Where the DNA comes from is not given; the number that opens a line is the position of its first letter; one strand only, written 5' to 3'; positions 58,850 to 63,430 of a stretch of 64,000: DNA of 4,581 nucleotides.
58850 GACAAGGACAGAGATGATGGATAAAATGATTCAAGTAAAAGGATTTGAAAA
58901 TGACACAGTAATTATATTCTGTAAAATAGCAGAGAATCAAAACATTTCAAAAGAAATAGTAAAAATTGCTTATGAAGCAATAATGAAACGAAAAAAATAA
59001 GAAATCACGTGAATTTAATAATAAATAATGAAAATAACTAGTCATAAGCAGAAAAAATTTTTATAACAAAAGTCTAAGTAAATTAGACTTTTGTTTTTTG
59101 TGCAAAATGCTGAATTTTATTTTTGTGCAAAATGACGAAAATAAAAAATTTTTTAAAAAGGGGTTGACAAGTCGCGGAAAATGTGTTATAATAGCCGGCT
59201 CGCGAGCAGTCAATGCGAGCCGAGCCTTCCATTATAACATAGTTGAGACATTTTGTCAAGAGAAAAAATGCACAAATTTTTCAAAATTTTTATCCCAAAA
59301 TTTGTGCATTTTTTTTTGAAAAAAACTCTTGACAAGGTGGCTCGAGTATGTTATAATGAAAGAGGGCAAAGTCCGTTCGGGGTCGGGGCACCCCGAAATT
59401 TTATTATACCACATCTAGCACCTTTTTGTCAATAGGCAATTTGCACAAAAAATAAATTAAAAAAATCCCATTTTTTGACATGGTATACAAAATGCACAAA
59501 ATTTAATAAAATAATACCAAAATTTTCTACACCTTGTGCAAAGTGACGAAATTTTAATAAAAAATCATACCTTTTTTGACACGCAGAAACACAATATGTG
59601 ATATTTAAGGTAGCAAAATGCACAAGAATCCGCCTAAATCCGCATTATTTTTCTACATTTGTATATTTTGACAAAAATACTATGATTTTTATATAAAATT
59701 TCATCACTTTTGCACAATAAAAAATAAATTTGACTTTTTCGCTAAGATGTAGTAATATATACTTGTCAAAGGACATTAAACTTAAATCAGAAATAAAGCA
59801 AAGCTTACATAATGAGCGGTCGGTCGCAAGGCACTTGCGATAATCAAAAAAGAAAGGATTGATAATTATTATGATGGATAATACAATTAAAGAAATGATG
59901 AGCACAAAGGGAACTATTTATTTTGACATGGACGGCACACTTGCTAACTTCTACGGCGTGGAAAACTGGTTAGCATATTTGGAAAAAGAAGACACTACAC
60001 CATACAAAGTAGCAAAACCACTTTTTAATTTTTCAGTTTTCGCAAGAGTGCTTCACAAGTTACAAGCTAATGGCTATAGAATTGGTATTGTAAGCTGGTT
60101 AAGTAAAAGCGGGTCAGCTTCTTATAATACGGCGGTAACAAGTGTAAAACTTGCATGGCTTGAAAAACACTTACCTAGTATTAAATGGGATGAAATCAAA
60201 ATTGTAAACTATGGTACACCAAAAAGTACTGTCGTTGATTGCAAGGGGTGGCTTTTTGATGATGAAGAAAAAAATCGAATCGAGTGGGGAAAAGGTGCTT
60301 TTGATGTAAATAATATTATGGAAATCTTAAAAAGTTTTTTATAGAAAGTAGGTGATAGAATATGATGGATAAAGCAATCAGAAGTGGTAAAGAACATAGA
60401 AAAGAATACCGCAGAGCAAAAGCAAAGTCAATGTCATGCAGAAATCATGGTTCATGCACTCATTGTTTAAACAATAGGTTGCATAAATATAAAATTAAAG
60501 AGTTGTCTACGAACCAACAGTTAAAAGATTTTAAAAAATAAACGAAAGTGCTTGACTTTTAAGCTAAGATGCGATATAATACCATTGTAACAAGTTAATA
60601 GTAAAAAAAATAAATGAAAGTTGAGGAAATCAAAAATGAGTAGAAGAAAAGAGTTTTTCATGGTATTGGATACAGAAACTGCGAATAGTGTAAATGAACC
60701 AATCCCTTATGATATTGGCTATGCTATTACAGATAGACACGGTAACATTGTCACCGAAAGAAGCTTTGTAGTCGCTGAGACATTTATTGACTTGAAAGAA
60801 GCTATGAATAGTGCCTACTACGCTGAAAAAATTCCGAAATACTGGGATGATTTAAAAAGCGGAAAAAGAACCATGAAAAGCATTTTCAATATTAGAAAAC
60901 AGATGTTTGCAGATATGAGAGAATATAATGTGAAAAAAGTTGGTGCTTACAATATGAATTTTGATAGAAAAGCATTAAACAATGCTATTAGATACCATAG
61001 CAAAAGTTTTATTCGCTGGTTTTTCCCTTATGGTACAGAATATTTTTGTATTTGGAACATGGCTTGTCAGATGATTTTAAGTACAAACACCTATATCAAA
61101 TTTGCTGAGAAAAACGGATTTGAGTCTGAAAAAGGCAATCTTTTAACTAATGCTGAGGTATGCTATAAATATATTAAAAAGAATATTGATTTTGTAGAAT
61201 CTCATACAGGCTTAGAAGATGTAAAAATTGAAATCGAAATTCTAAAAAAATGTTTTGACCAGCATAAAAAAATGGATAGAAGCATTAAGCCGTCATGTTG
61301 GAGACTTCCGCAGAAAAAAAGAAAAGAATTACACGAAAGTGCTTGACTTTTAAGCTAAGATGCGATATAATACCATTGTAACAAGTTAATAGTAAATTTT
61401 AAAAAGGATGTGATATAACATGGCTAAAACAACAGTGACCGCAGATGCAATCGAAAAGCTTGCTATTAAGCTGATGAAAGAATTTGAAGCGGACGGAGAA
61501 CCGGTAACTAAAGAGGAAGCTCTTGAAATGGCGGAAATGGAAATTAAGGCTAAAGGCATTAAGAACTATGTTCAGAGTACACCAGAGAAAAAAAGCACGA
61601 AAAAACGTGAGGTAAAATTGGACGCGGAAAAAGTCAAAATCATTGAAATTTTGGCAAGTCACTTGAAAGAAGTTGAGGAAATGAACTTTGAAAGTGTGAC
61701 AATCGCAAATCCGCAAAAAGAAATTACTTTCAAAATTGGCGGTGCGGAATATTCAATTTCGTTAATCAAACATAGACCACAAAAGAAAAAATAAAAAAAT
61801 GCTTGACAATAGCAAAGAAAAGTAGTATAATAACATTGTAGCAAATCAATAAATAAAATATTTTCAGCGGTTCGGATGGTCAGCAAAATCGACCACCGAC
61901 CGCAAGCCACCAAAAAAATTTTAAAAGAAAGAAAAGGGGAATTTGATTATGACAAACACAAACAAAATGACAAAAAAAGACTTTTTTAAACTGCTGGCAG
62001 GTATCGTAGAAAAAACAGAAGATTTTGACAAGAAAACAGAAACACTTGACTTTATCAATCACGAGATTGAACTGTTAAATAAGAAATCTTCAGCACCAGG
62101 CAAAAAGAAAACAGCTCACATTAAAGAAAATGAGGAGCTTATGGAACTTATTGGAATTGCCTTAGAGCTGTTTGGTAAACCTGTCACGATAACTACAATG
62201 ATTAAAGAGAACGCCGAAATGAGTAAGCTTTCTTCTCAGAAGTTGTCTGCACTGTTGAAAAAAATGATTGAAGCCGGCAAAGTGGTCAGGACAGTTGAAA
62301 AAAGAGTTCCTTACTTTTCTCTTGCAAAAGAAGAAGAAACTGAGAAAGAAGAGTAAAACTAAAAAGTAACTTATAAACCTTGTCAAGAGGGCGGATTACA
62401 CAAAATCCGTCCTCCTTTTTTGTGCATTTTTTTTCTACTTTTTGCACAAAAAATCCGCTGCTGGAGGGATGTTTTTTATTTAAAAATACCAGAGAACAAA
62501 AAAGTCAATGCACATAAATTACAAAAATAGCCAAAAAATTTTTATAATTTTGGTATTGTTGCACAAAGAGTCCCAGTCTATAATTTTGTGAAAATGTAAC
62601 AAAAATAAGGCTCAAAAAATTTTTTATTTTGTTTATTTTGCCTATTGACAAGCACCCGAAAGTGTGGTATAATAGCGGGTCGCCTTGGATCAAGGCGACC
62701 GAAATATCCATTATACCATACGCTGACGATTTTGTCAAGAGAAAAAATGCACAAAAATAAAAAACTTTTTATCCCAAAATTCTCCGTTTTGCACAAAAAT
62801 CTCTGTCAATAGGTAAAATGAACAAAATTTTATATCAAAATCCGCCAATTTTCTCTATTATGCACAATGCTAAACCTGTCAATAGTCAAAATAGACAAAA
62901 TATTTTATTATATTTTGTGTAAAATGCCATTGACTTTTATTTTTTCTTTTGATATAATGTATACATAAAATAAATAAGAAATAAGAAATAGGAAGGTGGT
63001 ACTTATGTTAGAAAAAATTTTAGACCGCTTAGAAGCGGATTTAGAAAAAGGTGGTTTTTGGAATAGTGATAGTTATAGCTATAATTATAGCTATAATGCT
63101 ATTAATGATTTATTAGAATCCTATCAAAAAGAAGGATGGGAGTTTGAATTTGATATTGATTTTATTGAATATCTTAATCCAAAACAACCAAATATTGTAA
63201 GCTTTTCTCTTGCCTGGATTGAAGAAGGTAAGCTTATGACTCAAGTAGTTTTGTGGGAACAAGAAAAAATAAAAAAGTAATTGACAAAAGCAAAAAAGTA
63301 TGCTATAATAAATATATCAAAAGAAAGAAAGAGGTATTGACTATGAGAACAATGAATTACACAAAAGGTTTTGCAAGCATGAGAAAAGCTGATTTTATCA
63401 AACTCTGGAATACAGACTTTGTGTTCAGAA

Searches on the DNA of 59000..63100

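Call 94: search_rna_families(source=window, start=59000, end=63100, threshold=evalue, max_evalue=5)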
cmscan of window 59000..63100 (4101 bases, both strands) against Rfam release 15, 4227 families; matches with E-value up to 5: 9.
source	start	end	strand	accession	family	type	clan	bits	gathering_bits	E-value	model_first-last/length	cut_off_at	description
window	59250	59309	-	RF01096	PK-HAV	Cis-reg;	-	27.5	50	2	1-56/56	no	HepA virus 3'-terminal pseudoknot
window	62608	62777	+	RF04130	MIR7996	Gene; miRNA;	-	24.9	119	0.24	1-190/190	no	MIR7996 microRNA precursor family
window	62383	62416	-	RF03904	MIR7991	Gene; miRNA;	-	24.3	58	0.074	1-47/47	no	MIR7991 microRNA precursor family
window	62584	62661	+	RF01212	sn2524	Gene; snRNA; snoRNA; CD-box;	-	23.8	44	1.6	1-109/109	no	Small nucleolar RNA sn2524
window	62343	62424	+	RF00558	L20_leader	Cis-reg; leader;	-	20.8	58.7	0.89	1-127/127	no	Ribosomal protein L20 leader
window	62403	62472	+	RF00697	mir-186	Gene; miRNA;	-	19.6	70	3.4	1-82/82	no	mir-186 microRNA precursor family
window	59249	59339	+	RF03616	MIR1888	Gene; miRNA;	-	19.5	72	3.6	1-101/101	no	MIR1888 microRNA precursor family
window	62069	62157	+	RF01932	bxd_4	Gene; lncRNA;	-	18.9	40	4.1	1-106/106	no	Bithoraxoid conserved region 4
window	62306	62340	-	RF01370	CRISPR-DR57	Gene; CRISPR;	-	18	39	2.5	1-37/37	no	CRISPR RNA direct repeat element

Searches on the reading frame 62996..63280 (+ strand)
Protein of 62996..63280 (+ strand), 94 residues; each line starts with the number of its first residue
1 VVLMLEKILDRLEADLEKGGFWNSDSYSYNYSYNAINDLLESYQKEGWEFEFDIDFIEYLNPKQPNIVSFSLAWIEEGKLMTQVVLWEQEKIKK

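Call 32: search_protein_families(library=pfam, proteins=[window:62996-63280:+], max_evalue=0.01)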
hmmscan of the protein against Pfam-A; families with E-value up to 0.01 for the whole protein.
window:62996-63280:+ (94 aa): 0 families

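Call 33: search_protein_families(library=phrogs, proteins=[window:62996-63280:+], max_evalue=0.01)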
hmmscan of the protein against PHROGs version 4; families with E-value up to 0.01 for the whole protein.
window:62996-63280:+ (94 aa): 0 families

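Call 77: find_encoding_contigs(protein=window:62996-63280:+, flank=10000, max_places=2)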
Protein window:62996-63280:+ (94 aa): no gene with exactly this product is on record in the collection.
